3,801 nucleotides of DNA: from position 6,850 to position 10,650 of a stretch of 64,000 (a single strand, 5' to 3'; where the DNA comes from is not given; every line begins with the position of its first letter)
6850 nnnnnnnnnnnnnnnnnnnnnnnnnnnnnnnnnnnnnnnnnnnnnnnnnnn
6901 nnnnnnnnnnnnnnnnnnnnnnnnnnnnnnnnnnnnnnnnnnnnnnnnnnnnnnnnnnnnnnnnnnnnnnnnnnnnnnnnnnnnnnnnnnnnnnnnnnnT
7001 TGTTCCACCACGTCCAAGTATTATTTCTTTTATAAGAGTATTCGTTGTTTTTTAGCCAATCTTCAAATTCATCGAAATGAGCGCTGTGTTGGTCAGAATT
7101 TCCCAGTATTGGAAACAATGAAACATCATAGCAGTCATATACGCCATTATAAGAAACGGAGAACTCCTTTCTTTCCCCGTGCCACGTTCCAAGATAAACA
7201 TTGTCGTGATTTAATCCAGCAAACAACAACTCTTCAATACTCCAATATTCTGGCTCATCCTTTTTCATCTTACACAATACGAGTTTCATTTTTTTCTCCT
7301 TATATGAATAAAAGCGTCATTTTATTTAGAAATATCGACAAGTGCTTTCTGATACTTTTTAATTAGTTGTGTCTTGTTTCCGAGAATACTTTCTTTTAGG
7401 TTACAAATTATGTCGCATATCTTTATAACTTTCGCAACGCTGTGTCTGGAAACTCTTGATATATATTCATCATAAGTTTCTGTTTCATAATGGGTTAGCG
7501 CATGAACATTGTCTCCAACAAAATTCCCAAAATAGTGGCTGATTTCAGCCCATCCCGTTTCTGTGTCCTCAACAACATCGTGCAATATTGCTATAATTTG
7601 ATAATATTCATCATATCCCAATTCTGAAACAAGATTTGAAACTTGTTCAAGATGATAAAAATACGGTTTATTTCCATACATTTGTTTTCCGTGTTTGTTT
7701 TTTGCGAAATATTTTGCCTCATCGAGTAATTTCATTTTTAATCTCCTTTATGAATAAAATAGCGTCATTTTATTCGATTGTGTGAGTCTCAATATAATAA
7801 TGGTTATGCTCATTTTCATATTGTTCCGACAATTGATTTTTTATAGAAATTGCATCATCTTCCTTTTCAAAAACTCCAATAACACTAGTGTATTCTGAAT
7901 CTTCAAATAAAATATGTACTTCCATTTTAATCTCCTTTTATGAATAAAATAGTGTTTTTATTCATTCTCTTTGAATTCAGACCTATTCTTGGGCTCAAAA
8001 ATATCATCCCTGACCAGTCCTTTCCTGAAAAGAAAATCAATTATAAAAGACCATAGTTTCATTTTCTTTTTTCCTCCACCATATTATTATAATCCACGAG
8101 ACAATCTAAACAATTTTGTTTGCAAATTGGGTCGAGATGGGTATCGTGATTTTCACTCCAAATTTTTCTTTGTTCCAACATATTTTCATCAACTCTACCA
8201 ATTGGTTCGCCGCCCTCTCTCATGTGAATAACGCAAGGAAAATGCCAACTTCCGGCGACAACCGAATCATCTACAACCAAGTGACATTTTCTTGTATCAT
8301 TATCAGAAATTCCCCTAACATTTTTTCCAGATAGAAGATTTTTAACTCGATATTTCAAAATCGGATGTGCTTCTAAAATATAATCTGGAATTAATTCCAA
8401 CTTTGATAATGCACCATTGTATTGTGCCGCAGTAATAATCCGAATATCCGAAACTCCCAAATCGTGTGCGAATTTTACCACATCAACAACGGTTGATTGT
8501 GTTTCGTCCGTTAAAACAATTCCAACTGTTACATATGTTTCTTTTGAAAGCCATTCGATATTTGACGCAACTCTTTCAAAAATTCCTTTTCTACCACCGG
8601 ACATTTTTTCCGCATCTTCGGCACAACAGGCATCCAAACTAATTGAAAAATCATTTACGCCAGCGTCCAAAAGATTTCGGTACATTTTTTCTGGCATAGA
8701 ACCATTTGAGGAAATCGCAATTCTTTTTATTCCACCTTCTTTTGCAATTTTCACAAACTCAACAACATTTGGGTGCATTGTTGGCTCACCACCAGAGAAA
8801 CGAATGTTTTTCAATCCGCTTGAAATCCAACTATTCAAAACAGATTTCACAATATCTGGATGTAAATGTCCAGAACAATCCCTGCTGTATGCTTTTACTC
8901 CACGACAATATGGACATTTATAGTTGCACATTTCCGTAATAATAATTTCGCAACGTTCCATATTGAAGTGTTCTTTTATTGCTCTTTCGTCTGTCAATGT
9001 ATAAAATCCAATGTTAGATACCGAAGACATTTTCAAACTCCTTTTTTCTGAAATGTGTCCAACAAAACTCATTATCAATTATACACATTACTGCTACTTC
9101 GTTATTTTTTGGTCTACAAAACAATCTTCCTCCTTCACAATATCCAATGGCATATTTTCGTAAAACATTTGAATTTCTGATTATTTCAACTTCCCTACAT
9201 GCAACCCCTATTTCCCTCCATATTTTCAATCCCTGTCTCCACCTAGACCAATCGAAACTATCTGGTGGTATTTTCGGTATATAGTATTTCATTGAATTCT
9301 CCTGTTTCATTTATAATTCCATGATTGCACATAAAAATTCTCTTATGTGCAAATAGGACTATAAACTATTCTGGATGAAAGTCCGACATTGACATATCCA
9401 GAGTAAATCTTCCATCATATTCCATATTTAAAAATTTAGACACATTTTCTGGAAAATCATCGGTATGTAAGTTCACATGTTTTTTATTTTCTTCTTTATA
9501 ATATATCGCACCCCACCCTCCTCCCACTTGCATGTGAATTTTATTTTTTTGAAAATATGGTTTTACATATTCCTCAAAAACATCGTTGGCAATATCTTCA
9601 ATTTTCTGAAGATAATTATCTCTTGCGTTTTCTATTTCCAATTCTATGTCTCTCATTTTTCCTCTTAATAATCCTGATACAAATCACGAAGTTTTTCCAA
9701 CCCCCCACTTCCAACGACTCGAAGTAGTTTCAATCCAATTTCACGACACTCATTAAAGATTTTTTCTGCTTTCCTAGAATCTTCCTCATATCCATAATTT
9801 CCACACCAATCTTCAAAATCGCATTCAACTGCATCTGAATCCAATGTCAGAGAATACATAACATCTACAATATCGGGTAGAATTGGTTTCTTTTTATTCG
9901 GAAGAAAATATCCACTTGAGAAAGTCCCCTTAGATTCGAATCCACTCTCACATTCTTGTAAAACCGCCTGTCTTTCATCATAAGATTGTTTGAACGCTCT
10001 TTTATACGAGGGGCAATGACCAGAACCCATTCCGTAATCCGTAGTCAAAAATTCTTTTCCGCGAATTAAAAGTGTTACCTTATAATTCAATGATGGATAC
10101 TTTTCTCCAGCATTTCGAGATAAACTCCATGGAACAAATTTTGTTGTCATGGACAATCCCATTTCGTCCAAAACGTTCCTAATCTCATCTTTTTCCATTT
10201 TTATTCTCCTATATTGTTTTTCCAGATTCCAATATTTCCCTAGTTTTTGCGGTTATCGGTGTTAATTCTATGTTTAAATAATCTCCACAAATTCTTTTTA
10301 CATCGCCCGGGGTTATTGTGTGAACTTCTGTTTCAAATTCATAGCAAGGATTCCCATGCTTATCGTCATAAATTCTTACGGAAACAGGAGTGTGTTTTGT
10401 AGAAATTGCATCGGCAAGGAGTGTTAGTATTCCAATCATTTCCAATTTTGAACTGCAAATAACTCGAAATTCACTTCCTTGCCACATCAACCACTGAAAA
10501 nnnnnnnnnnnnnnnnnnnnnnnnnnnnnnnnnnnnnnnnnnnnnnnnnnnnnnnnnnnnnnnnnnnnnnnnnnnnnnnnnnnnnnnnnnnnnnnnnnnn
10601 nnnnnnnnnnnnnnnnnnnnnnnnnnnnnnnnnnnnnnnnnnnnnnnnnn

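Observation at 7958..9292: Radical SAM enzyme flanked by translationally coupled small ORFs, including a 34-aa peptide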

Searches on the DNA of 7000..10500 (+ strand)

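Call 6: search_dna_similar(query=window:7000-10500:+, collection=phages, mode=near, max_rows=20)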
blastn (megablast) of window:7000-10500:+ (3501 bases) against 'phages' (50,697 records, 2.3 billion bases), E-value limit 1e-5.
No match.

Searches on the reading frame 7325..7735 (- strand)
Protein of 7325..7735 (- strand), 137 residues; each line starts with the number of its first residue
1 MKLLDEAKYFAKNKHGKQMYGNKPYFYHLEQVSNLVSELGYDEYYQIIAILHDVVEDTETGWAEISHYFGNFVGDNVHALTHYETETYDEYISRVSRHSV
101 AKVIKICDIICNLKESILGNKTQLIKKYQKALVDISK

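Call 23: search_protein_families(library=pfam, proteins=[window:7325-7735:-], max_evalue=0.1)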
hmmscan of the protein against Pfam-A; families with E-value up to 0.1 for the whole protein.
window:7325-7735:- (137 aa): 2 families
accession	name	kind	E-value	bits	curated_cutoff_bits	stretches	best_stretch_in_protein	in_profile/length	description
PF13328.12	HD_4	-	2.1e-08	34.5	27.2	1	9-84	3-78/156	HD domain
PF01966.28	HD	-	0.00084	20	22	1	25-90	1-73/116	HD domain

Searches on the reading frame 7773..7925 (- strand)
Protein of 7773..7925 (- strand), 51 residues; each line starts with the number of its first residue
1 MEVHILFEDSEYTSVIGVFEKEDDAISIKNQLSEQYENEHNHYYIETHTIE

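Call 23: search_protein_families(library=pfam, proteins=[window:7773-7925:-], max_evalue=0.1)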
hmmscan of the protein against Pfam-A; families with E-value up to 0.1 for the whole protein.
window:7773-7925:- (51 aa): 3 families
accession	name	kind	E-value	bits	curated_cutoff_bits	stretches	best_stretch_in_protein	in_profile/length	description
PF23834.1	DUF7204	-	0.00069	20.4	27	1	18-47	18-46/50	Domain of unknown function (DUF7204)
PF24024.1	DUF7336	-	0.041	14.2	25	1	1-42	1-40/60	Domain of unknown function (DUF7336)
PF08544.19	GHMP_kinases_C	-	0.087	13.7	21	0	13-38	60-85/85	GHMP kinases C terminal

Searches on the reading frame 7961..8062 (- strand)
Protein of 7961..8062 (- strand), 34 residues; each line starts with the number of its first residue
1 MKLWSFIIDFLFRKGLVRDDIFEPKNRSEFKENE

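Call 3: search_protein_families(library=pfam, proteins=[window:7961-8062:-], max_evalue=1)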
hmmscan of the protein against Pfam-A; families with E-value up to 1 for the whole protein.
window:7961-8062:- (34 aa): 0 families

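Call 4: search_protein_families(library=ncbifam, proteins=[window:7961-8062:-], max_evalue=1)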
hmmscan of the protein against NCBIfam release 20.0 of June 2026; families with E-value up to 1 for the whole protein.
window:7961-8062:- (34 aa): 0 families

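Call 5: search_protein_families(library=phrogs, proteins=[window:7961-8062:-], max_evalue=1)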
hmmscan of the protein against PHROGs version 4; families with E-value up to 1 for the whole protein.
window:7961-8062:- (34 aa): 0 families

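Call 65: find_encoding_contigs(protein=P0241, flank=4000, max_places=3)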
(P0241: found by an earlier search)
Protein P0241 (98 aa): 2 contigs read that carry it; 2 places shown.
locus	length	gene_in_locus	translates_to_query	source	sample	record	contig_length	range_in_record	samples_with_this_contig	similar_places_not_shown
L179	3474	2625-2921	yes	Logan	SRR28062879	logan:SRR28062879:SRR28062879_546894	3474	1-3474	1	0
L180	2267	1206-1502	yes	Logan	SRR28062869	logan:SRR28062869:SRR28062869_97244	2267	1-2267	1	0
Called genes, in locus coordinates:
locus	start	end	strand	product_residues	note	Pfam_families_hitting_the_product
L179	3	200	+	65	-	?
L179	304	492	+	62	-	-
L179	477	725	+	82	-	-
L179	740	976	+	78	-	-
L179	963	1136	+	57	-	-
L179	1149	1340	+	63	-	-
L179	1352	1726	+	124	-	-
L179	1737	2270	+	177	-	-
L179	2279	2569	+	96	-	-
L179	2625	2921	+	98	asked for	-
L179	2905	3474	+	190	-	?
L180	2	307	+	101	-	?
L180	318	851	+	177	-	-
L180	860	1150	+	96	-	-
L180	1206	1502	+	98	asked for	-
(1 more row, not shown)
